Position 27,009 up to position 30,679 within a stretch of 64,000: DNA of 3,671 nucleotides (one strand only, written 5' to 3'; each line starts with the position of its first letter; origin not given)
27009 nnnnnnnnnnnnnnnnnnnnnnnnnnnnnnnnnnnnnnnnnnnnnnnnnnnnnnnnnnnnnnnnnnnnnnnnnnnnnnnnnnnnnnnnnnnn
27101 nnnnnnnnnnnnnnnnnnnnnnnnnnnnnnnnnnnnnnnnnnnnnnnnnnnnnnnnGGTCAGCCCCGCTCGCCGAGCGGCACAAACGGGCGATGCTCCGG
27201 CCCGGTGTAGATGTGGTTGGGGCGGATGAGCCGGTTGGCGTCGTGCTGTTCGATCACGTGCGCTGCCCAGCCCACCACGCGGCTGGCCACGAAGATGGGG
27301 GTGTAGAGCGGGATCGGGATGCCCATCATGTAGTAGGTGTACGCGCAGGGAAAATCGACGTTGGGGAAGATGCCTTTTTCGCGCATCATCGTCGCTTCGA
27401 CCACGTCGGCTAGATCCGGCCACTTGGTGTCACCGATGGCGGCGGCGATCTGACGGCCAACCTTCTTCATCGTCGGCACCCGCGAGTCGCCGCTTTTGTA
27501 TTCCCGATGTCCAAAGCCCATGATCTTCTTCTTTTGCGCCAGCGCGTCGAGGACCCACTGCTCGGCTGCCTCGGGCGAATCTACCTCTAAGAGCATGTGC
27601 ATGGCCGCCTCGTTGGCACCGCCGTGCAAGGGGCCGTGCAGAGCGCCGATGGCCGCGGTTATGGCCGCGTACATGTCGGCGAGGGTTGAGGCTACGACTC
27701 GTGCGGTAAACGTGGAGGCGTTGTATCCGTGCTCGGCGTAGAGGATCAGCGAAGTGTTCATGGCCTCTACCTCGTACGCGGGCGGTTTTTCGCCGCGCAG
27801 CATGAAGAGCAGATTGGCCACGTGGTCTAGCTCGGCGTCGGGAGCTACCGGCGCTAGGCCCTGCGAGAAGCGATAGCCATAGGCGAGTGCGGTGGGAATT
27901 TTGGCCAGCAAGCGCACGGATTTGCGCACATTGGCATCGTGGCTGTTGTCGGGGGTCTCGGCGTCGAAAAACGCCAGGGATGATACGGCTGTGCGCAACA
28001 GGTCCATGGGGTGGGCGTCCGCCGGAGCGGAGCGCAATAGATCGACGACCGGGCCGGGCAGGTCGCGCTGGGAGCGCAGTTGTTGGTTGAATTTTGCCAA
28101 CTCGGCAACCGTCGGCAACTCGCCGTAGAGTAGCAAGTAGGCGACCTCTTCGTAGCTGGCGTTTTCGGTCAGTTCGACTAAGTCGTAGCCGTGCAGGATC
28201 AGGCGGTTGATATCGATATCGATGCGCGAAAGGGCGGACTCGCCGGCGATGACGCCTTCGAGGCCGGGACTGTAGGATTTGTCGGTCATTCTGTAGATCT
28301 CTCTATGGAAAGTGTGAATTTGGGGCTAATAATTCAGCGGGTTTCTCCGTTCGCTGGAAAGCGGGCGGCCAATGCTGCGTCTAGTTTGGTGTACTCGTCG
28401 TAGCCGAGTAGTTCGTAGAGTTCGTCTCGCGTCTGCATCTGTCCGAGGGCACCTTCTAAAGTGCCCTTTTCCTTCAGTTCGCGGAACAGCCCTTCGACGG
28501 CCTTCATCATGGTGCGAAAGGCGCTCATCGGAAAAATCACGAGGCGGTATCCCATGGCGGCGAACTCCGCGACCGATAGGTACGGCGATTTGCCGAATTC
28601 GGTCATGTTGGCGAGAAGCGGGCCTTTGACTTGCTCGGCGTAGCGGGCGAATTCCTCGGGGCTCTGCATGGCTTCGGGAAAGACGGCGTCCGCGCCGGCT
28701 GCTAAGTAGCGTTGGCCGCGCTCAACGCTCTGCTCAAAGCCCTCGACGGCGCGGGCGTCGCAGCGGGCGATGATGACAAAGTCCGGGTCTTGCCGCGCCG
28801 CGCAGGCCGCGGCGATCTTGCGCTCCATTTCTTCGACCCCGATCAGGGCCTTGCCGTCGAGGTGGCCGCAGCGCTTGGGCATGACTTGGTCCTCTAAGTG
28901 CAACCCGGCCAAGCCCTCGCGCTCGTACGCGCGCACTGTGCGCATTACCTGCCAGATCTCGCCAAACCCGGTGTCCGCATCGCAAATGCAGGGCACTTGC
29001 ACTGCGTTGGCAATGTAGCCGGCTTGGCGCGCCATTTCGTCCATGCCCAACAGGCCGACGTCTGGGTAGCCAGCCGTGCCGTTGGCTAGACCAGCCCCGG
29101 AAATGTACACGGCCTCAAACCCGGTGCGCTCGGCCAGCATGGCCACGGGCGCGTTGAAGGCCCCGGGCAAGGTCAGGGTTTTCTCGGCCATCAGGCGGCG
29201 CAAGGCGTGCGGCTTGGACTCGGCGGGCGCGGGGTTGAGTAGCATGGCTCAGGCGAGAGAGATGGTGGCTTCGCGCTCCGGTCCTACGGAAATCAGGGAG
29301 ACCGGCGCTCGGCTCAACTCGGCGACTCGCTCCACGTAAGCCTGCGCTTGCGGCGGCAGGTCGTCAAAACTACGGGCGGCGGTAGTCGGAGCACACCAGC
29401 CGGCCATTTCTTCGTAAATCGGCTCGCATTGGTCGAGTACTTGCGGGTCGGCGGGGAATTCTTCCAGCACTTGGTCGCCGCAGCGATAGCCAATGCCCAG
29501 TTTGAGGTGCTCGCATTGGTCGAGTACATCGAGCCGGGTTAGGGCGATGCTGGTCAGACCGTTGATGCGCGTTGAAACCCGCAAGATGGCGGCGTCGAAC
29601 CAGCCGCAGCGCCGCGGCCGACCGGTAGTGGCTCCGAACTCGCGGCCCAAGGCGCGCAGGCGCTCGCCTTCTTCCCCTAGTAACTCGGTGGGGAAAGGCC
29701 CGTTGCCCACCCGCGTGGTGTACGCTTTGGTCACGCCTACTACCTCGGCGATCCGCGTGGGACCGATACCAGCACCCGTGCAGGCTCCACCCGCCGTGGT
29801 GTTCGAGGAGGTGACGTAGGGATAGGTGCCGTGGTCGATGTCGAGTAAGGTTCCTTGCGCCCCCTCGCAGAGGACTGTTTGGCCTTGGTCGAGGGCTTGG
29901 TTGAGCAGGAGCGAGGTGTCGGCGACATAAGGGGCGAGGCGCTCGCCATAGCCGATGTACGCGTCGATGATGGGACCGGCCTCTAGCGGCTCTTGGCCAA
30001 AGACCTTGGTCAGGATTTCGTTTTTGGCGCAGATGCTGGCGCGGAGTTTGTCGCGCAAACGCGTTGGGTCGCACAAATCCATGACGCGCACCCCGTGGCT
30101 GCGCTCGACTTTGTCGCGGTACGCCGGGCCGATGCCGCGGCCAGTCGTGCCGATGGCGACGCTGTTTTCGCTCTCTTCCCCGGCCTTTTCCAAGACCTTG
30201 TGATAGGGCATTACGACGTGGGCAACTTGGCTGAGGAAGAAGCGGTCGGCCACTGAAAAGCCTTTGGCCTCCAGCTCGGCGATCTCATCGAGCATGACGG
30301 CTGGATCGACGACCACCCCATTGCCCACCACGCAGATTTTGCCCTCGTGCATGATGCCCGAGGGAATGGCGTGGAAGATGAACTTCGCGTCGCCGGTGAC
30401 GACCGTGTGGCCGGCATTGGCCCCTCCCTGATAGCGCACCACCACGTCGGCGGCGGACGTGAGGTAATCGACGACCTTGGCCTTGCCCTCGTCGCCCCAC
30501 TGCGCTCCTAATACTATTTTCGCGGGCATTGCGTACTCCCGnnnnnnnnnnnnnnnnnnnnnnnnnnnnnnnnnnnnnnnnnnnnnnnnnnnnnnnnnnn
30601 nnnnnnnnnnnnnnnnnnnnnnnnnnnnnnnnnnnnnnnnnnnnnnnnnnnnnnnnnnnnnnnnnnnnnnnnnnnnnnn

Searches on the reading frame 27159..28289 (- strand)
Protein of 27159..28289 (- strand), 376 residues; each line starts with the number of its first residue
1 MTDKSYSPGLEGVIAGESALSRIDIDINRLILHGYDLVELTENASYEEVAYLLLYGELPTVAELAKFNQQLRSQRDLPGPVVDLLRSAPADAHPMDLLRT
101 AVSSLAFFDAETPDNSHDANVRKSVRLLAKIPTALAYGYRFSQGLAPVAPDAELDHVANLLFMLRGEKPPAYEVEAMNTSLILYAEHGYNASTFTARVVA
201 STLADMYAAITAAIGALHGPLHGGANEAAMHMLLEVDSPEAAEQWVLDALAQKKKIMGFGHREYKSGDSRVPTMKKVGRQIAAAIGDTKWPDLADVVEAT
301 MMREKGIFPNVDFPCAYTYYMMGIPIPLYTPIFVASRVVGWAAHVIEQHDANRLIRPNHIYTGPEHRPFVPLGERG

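Call 88: search_protein_families(library=pfam, proteins=[window:27159-28289:-], max_evalue=0.00001)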
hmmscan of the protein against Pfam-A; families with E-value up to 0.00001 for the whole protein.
window:27159-28289:- (376 aa): 1 family
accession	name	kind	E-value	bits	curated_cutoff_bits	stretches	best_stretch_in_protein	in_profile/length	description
PF00285.26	Citrate_synt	-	2.7e-129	431.7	27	1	9-357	1-356/357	Citrate synthase, C-terminal domain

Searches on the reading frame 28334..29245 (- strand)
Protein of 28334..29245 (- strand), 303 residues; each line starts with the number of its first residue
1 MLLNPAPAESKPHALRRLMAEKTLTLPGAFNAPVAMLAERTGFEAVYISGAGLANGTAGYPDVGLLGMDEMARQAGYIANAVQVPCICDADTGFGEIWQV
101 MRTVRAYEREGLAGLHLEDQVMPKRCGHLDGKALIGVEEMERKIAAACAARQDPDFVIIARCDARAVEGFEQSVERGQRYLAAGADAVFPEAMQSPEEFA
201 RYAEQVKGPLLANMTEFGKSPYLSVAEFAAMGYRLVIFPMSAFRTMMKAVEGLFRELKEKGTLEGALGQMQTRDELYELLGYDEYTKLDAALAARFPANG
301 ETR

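Call 88: search_protein_families(library=pfam, proteins=[window:28334-29245:-], max_evalue=0.00001)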
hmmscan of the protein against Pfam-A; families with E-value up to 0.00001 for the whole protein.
window:28334-29245:- (303 aa): 2 families
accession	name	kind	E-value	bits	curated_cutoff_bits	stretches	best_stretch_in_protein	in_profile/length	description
PF13714.12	PEP_mutase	-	4.2e-48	164.5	31.5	1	15-257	1-239/240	Phosphoenolpyruvate phosphomutase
PF00463.27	ICL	-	2.9e-15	56.2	26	1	84-185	150-254/526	Isocitrate lyase family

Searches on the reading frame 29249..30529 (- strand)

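Call 88: search_protein_families(library=pfam, proteins=[window:29249-30529:-], max_evalue=0.00001)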
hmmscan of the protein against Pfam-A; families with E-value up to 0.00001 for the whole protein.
window:29249-30529:- (426 aa): 1 family
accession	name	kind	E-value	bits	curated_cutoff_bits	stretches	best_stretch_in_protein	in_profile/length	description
PF00709.27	Adenylsucc_synt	-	3.4e-177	589.8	27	1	5-423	1-416/416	Adenylosuccinate synthetase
